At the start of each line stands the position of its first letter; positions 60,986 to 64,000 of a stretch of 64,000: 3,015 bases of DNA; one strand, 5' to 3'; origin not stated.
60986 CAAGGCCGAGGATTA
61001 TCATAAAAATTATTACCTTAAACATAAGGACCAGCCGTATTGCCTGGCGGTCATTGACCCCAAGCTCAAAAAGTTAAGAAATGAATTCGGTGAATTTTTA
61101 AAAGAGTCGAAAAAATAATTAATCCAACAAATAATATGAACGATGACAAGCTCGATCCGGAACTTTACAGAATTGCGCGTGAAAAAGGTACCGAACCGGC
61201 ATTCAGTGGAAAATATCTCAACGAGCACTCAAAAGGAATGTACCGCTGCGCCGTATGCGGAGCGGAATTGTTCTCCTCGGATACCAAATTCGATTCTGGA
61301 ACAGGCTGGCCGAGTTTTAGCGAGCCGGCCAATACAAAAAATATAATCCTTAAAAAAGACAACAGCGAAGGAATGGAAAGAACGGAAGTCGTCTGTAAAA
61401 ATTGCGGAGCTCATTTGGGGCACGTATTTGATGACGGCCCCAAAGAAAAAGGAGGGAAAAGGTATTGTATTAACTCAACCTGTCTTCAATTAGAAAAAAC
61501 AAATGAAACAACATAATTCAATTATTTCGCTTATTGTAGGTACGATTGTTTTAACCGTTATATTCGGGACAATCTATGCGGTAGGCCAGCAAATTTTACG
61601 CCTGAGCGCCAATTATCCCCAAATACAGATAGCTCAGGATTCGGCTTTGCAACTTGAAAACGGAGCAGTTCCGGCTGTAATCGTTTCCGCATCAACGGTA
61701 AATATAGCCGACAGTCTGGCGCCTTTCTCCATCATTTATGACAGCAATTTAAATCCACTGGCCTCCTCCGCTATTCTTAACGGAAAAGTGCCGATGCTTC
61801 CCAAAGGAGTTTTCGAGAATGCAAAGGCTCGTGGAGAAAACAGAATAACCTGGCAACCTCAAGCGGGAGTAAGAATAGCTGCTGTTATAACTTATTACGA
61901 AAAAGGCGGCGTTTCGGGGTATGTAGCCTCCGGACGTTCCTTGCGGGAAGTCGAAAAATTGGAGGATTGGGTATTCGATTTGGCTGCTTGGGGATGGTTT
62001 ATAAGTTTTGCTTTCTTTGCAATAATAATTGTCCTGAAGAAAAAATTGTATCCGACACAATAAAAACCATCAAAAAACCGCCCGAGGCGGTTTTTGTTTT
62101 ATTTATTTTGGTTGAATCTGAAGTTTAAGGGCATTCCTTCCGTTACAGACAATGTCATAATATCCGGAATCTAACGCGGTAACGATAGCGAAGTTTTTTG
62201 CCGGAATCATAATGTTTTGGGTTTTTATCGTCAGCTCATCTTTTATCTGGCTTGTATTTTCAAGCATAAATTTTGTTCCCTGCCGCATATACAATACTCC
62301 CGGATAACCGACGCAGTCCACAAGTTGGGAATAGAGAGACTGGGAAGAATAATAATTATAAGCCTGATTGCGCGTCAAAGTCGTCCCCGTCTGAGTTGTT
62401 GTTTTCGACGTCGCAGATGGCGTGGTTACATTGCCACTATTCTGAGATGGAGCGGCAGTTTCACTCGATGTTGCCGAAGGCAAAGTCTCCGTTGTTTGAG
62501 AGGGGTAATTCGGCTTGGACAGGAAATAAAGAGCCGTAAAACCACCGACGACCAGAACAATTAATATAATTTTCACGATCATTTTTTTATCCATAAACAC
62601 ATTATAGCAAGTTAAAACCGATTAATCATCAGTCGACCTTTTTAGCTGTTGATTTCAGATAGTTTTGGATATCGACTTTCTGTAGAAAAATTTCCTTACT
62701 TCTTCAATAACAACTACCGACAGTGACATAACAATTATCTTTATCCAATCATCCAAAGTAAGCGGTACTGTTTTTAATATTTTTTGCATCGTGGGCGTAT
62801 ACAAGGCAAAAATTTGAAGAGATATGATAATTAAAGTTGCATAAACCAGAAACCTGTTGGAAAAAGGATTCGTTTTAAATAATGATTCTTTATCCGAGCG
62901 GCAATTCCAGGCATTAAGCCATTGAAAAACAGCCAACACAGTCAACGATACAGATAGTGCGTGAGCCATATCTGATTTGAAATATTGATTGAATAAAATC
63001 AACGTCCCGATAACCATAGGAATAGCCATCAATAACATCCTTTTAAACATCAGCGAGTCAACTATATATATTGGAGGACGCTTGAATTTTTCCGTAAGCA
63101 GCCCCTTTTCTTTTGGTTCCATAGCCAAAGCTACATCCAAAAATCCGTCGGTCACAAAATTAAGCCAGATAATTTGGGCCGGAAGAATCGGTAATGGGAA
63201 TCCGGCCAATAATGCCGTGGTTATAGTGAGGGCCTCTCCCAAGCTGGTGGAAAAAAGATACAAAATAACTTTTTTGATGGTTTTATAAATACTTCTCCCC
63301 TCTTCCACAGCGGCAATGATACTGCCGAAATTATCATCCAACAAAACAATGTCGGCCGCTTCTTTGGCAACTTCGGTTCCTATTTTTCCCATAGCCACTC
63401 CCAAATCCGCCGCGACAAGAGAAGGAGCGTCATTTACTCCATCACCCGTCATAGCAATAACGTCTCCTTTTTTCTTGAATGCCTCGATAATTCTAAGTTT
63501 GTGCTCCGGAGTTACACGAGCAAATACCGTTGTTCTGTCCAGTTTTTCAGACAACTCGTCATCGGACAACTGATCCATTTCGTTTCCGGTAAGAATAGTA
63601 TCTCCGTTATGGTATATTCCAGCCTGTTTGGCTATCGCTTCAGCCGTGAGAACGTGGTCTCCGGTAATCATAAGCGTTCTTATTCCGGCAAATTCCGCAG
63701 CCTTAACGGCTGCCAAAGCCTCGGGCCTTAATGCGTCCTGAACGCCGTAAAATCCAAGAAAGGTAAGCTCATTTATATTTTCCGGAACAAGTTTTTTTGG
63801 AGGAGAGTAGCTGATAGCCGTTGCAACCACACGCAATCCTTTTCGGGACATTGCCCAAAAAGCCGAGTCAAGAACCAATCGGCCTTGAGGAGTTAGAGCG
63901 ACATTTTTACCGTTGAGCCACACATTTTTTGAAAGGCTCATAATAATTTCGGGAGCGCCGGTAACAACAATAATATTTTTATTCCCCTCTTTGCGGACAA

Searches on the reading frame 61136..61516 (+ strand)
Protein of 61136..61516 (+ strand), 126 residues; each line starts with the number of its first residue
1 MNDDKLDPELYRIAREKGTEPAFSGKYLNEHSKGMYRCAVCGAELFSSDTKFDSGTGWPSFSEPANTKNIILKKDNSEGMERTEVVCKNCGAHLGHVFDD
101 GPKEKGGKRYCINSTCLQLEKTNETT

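Call 82: find_encoding_contigs(protein=window:61136-61516:+, flank=10000, max_places=1)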
Protein window:61136-61516:+ (126 aa): 14 contigs read that carry it; 1 place shown.
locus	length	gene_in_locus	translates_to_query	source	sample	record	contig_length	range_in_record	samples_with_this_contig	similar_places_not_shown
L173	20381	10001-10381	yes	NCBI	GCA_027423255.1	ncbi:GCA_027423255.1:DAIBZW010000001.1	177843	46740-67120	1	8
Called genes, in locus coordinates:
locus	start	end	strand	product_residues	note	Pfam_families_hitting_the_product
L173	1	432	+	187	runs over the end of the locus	PF14066:DUF4256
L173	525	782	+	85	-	PF01541:GIY-YIG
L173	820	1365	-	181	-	-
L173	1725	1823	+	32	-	-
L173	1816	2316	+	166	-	PF09900:DUF2127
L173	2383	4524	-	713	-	PF13629:T2SS-T3SS_pil_N (faint), PF01471:PG_binding_1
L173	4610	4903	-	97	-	PF18955:DUF5698 (weak)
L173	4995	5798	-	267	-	-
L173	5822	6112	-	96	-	-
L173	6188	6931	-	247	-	PF00535:Glycos_transf_2, PF10111:Glyco_tranf_2_2, PF13641:Glyco_tranf_2_3, PF13506:Glyco_transf_21 (weak), PF13632:Glyco_trans_2_3 (weak)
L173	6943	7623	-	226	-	PF00535:Glycos_transf_2, PF13641:Glyco_tranf_2_3 (weak), PF12804:NTP_transf_3 (weak)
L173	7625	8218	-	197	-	PF09335:VTT_dom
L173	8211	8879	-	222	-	PF14360:PAP2_C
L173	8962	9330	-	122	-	-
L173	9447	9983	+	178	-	PF01625:PMSR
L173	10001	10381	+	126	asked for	PF01641:SelR, PF08271:Zn_Ribbon_TF (faint), PF24046:At4g08330 (faint)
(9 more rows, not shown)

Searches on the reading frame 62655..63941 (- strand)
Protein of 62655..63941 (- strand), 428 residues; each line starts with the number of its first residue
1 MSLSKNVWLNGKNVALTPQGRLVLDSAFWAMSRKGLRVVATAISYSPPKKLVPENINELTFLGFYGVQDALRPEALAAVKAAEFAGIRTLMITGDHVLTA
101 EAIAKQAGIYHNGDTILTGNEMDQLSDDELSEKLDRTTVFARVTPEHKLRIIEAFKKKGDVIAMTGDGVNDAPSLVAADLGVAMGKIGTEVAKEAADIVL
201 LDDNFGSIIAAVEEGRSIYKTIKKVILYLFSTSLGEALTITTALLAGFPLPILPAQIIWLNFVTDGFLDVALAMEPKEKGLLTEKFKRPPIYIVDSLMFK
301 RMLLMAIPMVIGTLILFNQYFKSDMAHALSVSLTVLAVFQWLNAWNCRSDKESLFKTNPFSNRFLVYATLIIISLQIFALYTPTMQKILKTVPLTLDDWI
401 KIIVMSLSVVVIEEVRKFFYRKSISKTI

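Call 58: find_encoding_contigs(protein=window:62655-63941:-, flank=10000, max_places=1)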
Protein window:62655-63941:- (428 aa): no gene with exactly this product is on record in the collection.
